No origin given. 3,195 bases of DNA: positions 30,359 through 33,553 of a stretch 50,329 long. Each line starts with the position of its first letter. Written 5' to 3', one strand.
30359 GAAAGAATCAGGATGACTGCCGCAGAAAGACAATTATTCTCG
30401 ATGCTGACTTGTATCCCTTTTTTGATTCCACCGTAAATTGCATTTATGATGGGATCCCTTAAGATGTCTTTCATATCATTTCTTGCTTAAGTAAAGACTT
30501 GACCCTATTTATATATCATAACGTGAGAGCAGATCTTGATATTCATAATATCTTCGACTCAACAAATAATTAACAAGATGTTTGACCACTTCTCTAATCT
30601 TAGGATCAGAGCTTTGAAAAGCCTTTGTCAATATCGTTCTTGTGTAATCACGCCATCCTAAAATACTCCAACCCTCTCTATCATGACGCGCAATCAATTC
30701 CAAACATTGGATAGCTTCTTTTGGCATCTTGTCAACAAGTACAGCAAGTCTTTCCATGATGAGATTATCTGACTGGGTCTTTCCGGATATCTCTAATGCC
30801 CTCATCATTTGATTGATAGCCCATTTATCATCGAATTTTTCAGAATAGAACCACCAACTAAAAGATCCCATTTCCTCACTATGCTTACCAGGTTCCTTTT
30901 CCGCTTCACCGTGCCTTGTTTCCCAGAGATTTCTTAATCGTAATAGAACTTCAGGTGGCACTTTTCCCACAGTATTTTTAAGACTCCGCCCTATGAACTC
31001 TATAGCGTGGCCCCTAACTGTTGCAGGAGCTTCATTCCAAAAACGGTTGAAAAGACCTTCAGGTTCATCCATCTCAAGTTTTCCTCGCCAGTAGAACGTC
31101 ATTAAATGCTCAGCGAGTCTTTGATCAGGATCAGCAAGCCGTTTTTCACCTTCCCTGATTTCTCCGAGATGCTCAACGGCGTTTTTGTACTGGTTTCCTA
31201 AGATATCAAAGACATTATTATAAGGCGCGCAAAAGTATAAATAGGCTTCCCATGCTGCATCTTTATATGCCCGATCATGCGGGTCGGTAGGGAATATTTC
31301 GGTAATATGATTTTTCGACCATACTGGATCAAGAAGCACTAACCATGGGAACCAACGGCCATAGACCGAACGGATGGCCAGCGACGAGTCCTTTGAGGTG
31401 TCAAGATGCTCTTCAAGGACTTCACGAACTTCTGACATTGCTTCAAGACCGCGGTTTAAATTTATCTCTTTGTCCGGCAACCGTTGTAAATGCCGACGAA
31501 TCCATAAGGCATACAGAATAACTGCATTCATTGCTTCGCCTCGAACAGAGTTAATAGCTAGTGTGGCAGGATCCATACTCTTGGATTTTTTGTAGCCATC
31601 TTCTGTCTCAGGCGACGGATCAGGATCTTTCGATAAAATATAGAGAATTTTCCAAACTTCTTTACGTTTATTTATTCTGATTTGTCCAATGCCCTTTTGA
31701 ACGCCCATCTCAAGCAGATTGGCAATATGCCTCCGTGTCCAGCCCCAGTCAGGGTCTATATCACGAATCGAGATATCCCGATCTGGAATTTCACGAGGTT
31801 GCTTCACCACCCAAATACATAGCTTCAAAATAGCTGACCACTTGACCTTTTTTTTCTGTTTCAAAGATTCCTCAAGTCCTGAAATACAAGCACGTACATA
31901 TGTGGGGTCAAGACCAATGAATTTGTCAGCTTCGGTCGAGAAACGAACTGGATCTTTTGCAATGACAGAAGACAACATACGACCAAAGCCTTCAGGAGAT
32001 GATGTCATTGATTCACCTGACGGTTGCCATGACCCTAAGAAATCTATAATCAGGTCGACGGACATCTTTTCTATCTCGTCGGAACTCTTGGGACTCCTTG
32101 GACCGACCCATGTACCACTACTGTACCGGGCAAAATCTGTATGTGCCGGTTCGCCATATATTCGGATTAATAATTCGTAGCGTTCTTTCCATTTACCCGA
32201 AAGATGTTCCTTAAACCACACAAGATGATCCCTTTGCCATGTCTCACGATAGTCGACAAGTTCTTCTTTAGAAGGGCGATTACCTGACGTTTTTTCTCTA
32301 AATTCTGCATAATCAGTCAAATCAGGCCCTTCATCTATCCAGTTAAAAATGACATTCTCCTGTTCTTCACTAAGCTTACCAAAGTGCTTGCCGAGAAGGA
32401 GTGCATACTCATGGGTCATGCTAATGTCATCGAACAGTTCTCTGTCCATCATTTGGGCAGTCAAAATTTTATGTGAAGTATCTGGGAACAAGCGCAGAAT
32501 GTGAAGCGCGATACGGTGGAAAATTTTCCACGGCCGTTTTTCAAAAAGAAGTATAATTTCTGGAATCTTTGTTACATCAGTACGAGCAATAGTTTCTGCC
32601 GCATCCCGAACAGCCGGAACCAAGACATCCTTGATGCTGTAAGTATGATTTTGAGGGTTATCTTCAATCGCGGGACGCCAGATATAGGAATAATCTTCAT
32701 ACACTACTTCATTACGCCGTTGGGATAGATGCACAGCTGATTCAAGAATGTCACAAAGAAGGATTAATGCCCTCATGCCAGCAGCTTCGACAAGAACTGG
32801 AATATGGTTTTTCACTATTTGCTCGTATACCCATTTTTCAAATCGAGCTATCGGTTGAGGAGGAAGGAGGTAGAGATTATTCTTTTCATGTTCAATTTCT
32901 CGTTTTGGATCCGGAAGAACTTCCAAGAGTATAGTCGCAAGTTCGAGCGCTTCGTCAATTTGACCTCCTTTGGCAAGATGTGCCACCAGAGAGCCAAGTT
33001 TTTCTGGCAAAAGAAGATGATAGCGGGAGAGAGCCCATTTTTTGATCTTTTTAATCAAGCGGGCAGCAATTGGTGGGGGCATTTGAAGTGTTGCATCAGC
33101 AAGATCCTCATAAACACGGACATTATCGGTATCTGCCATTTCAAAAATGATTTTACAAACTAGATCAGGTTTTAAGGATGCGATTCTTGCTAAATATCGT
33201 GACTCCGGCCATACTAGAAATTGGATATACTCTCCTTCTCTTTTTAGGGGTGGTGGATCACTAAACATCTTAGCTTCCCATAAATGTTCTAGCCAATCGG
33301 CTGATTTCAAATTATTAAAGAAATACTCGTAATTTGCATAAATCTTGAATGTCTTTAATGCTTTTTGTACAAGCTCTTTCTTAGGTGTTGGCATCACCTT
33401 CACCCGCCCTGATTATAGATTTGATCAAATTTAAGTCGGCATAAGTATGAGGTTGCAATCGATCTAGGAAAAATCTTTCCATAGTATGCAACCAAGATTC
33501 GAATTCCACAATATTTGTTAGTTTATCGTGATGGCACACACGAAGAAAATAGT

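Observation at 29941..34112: AT-rich, translationally coupled minus-strand cassette of unrecognisable proteins (243 aa, 964 aa, 177 aa, possibly plus 110 aa): best candidate for an undescribed system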

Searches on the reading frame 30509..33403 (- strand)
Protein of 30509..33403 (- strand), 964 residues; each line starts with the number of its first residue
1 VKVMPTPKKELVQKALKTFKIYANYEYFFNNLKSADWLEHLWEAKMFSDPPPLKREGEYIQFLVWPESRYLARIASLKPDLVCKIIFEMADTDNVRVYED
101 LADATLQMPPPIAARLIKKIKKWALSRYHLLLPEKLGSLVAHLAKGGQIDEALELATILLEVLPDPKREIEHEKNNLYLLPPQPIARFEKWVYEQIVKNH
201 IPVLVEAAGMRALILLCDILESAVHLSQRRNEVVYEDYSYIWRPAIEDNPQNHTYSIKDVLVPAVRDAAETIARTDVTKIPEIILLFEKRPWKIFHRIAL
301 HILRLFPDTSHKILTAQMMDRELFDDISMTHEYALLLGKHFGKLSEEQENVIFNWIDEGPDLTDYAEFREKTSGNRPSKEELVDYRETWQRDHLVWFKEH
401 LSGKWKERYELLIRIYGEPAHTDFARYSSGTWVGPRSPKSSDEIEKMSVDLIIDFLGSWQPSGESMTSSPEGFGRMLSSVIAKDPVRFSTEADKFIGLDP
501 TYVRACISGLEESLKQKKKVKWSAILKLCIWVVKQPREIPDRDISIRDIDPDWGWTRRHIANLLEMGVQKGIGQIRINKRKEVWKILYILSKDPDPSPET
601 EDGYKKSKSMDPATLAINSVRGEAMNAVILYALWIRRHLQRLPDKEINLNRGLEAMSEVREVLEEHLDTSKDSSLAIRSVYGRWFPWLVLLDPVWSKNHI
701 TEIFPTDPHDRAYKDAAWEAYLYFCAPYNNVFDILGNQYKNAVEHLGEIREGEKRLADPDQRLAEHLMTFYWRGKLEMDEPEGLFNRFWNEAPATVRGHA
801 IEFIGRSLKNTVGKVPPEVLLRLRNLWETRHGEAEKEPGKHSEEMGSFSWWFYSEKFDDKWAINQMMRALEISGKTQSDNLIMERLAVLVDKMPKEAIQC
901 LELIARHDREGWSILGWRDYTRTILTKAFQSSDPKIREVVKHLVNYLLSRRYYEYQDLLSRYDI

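Call 3: search_protein_families(library=pfam, proteins=[window:30509-33403:-], max_evalue=1)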
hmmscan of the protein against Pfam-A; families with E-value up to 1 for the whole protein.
window:30509-33403:- (964 aa): 0 families

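Call 4: search_protein_families(library=padloc, proteins=[window:30509-33403:-], max_evalue=1)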
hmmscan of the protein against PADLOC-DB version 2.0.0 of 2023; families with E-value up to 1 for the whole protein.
window:30509-33403:- (964 aa): 3 families
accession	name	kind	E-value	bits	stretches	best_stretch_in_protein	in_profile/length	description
PDLC04166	Dsr1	-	9.1e-52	174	1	140-896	466-1164/1227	-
PDLC04167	Dsr1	-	1.1e-11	41.2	2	235-390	581-732/1248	-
PDLC02183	Dsr1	-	1e-05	21.5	2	216-301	598-680/1275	-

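Call 5: search_protein_families(library=ncbifam, proteins=[window:30509-33403:-], max_evalue=1)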
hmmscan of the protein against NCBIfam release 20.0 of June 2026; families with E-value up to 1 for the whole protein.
window:30509-33403:- (964 aa): 1 family
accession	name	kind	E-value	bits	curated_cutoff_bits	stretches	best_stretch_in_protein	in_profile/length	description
NF041818.1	Dsr1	equivalog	1.3e-13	49.6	1400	2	197-371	580-749/1263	anti-phage defense-associated sirtuin Dsr1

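Call 6: search_solved_structures(query=window:30509-33403:-, max_evalue=1, show_alignments=1)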
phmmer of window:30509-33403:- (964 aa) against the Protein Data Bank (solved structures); distinct sequences matched with E-value up to 1: 2.
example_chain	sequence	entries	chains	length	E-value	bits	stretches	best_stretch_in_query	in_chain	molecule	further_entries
8ok9_C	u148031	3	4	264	0.3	12.1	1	382-426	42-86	Archaeoglobus fulgidus AfAgo-N protein | Archaeoglobus fulgidus AfAgo-N protein representing N-L1-L2 domains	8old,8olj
8pvv_C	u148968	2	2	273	0.31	12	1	382-426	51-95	Archaeoglobus fulgidus AfAgo-N protein | AfAgo-N protein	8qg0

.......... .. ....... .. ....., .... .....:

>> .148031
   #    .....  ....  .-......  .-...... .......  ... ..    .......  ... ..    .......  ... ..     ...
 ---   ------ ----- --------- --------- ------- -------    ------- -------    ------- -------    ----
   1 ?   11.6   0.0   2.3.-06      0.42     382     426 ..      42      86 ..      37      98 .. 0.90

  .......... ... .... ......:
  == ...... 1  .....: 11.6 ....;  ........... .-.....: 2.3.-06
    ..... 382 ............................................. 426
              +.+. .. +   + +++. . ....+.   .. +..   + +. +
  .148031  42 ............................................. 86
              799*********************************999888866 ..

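Call 9: find_homologous_proteins(query=window:30509-33403:-, max_evalue=0.001)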
Query window:30509-33403:- (964 aa): 443 proteins with E <= 0.001 among 8000 candidates; the best 120 are listed.
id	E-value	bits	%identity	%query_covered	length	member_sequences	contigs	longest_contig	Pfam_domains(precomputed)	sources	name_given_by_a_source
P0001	0.0e+0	2233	100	100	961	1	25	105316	-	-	-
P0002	0.0e+0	1142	52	100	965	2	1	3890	-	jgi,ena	-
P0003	0.0e+0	1134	50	100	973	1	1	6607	-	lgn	-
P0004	0.0e+0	1130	51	99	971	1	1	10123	-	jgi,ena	-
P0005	0.0e+0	1125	51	97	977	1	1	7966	-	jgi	jgi:hypothetical protein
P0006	0.0e+0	1121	51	99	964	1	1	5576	-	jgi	-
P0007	0.0e+0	1118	51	99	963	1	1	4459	-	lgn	-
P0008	0.0e+0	1113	50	99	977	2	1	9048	-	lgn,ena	-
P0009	0.0e+0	1099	51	100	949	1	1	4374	-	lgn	-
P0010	0.0e+0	1097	50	99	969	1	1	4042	-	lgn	-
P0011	0.0e+0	1095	50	99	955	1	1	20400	-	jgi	jgi:hypothetical protein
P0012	0.0e+0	1089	50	99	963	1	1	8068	-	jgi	jgi:hypothetical protein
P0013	0.0e+0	1084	49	99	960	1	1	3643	-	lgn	-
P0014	0.0e+0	1081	50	99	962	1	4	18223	-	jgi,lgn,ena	-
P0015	0.0e+0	1080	51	100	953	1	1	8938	-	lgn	-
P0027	0.0e+0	1057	50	99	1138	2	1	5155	-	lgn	-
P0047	7.2e-294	996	49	97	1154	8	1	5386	-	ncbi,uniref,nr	ncbi:MAG TPA: hypothetical protein ENF32_00330 [Thermosulfidibacter takaii]|uniref:Uncharacterized p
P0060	3.8e-288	977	48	97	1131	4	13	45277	-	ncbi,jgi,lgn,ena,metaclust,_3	jgi:hypothetical protein|metaclust:\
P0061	1.3e-287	975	47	97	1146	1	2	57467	-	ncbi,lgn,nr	ncbi:MAG: hypothetical protein L0191_06025 [Acidobacteria bacterium]|nr:hypothetical protein [Acidob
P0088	1.9e-278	945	45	99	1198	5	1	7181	-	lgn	-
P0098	7.9e-275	933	46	97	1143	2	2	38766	-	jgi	-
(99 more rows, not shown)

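Call 10: search_protein_families(library=pfam, proteins=[P0060, P0047, P0061, P0088, P0027, P0098], max_evalue=0.1)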
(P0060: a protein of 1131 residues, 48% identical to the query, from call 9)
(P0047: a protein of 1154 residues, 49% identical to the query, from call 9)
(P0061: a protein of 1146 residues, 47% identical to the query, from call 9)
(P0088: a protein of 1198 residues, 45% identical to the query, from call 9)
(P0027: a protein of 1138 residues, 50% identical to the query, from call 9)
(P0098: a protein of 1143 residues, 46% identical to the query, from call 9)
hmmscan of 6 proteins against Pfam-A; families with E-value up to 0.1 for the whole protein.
P0060 (1131 aa): 1 family
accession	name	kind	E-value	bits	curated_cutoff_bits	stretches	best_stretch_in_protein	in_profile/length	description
PF24436.2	INTS7_N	-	0.052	13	42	1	50-126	210-275/503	Integrator complex subunit 7, N-terminal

P0047 (1154 aa): 1 family
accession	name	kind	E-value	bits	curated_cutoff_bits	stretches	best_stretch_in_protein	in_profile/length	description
PF08385.17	DHC_N1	-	0.0077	15.3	28.3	1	14-124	263-368/562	Dynein heavy chain, N-terminal region 1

P0061 (1146 aa): 0 families

P0088 (1198 aa): 2 families
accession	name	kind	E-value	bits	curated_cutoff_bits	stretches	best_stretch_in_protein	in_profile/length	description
PF18165.6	pP_pnuc_1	-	0.002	18.2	26.3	1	50-86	5-41/133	Predicted pPIWI-associating nuclease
PF17526.7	DUF5448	-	0.03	15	25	0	580-616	49-82/118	Family of unknown function (DUF5448)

P0027 (1138 aa): 1 family
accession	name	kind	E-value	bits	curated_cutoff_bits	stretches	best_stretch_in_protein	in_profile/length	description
PF13428.12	TPR_14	-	0.019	16.1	23.5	0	306-333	7-34/44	Tetratricopeptide repeat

P0098 (1143 aa): 0 families

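Call 17: find_related_loci(query=A1, collection=genome_contigs, flank=6000)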
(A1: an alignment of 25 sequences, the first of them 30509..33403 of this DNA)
Query A1 (964 aa) in genome_contigs; peptide patterns used: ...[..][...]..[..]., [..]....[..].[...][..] (x = any residue, [..] = any of these).
234 stretches matched a pattern; 211 encode a relative of the query (tblastn E <= 1e-3); the best 80 are kept; 80 distinct loci.
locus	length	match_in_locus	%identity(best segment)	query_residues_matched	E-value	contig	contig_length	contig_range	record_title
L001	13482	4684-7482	51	27-959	0e+0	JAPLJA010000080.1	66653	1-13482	MAG: Proteobacteria bacterium isolate LacPavin_0920_SED5_MAG_48_26 LacPavin_0920_SED5_scaffold_522584, whole genome shot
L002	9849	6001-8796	50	27-959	0e+0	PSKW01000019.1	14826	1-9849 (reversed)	MAG: Gemmataceae bacterium isolate ERB_16_1 NODE_731_length_14826_cov_10.425361, whole genome shotgun sequence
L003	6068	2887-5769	46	2-960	0e+0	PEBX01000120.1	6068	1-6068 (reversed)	MAG: Candidatus Carbobacillus altaicus isolate AL32 NODE_640_length_6068_cov_128.296_ID_980543, whole genome shotgun seq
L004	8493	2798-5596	49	27-959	0e+0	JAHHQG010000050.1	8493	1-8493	MAG: Clostridiales bacterium isolate RBS10-35 bin35_contig50, whole genome shotgun sequence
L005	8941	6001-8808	49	27-960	0e+0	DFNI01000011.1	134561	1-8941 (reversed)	MAG TPA_asm: Acetothermia bacterium UBA3571 UBA3571_contig_25, whole genome shotgun sequence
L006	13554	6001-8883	46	1-961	0e+0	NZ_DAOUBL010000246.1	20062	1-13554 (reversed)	MAG: Bellilinea sp. isolate H69_726 k75_159611, whole genome shotgun sequence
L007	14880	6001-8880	44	2-960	0e+0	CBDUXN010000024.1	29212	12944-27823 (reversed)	MAG TPA_asm: uncultured Thermoplasmata archaeon isolate SRR22302370_concoct_146 genome assembly, contig: ERZ25074855.955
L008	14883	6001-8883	45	1-959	0e+0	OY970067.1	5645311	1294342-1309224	MAG: uncultured candidate division NC10 bacterium isolate MFD01231.bin.c.1 genome assembly, chromosome: 1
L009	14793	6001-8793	44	26-959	0e+0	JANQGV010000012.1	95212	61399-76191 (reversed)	MAG: Thermodesulfobacteriota bacterium isolate PL23b_bin.63 k99_986827, whole genome shotgun sequence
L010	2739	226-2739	49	27-862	0e+0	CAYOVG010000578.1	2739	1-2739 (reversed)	MAG TPA_asm: uncultured Syntrophobacteraceae bacterium isolate binchicken_co168_41 genome assembly, contig: NODE_50756_l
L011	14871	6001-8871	44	2-959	0e+0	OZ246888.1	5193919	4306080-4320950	MAG: Candidatus Binatia bacterium isolate 6b508bb3-31ce-4f4f-8d88-ad7b0e8f6706 genome assembly, chromosome: 1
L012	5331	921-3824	44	2-961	0e+0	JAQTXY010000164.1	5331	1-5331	MAG: Methanothrix sp. isolate STC_24 NODE_45026_length_5331_cov_4.051883_Sandtown_C, whole genome shotgun sequence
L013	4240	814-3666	44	4-959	0e+0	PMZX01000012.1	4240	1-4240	MAG: Myxococcales bacterium isolate fen_1103 73.20110800_E3M.7_contig_17973, whole genome shotgun sequence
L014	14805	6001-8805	47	27-961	0e+0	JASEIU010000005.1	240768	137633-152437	MAG: Candidatus Saccharicenans sp. isolate Yes71-14 NODE_5_length_240768_cov_69.759265, whole genome shotgun sequence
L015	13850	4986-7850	41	1-959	0e+0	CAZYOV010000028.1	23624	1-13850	MAG TPA_asm: uncultured Dehalococcoidia bacterium isolate binchicken_co85_35 genome assembly, contig: NODE_1226_length_2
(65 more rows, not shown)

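Call 66: search_protein_families(library=padloc, alignment_id=A4, max_evalue=0.00001)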
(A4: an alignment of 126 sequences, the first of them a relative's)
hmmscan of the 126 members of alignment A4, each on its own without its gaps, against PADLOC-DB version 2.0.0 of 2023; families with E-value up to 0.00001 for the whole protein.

A. member 1, L001:2295-2834:- (179 aa): 0 families

B. families by the number of members that match (of 126 scanned): 432 families (the first 25 are shown)
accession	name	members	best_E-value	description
PDLC04134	mad2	6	5.6e-27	mads_2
PDLC03019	MTase_I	4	3.3e-35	Type I methyltransferase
PDLC04135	mad3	4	2.5e-29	mads_3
PDLC02402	Aga_SIR2-PNTD1-PNTD2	4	4.8e-22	Class I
PDLC03048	REase_I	3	2.7e-56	Type I restriction enzyme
PDLC03021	MTase_I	3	2.3e-34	Type I methyltransferase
PDLC02394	pAgo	3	6.5e-25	-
PDLC02980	AriA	3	7e-23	-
PDLC04175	HEC-01A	3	1e-15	-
PDLC02914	ATPase-Toprim_I-B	3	3.5e-15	-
PDLC00405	SduA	3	2.5e-11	DUF4263 domain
PDLC04164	AriA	3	1.3e-07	-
PDLC04213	HEC-02A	3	1.8e-07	-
PDLC03040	REase_I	2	0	Type I restriction enzyme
PDLC03029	MTase_I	2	1.2e-282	Type I methyltransferase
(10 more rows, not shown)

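Call 67: search_protein_families(library=pfam, alignment_id=A4, max_evalue=0.00001)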
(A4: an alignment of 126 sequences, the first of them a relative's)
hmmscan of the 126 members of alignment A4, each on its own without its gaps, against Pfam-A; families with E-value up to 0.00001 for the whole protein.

A. member 1, L001:2295-2834:- (179 aa): 1 family
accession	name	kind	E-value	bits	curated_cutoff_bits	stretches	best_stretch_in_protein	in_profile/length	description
PF03992.22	ABM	-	2.4e-16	60.1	23.1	1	86-160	2-77/78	Antibiotic biosynthesis monooxygenase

B. families by the number of members that match (of 126 scanned): 128 families (the first 25 are shown)
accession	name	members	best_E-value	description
PF18766.7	SWI2_SNF2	3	5.6e-76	SWI2/SNF2 ATPase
PF02384.22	N6_Mtase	3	4.2e-59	N-6 DNA Methylase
PF04851.21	ResIII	3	2.6e-36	Type III restriction enzyme, res subunit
PF13749.12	HATPase_c_4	3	3.5e-29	Putative ATP-dependent DNA helicase recG C-terminal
PF13304.12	AAA_21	3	1.1e-24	AAA domain, putative AbiEii toxin, Type IV TA system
PF04326.19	SLFN_AlbA_2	3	8.6e-19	Schlafen, AlbA_2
PF00270.35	DEAD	3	2.7e-17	DEAD/DEAH box helicase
PF00004.35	AAA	2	1.1e-41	ATPase family associated with various cellular activities (AAA)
PF13175.12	AAA_15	2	5.9e-38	AAA ATPase domain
PF01936.24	NYN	2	5.1e-37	NYN domain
PF00326.27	Peptidase_S9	2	4.4e-35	Prolyl oligopeptidase family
PF01555.25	N6_N4_Mtase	2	1.8e-32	DNA methylase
PF00072.30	Response_reg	2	1.8e-31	Response regulator receiver domain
PF12161.14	HsdM_N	2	1.4e-25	HsdM N-terminal domain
PF00589.27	Phage_integrase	2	1e-23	Phage integrase family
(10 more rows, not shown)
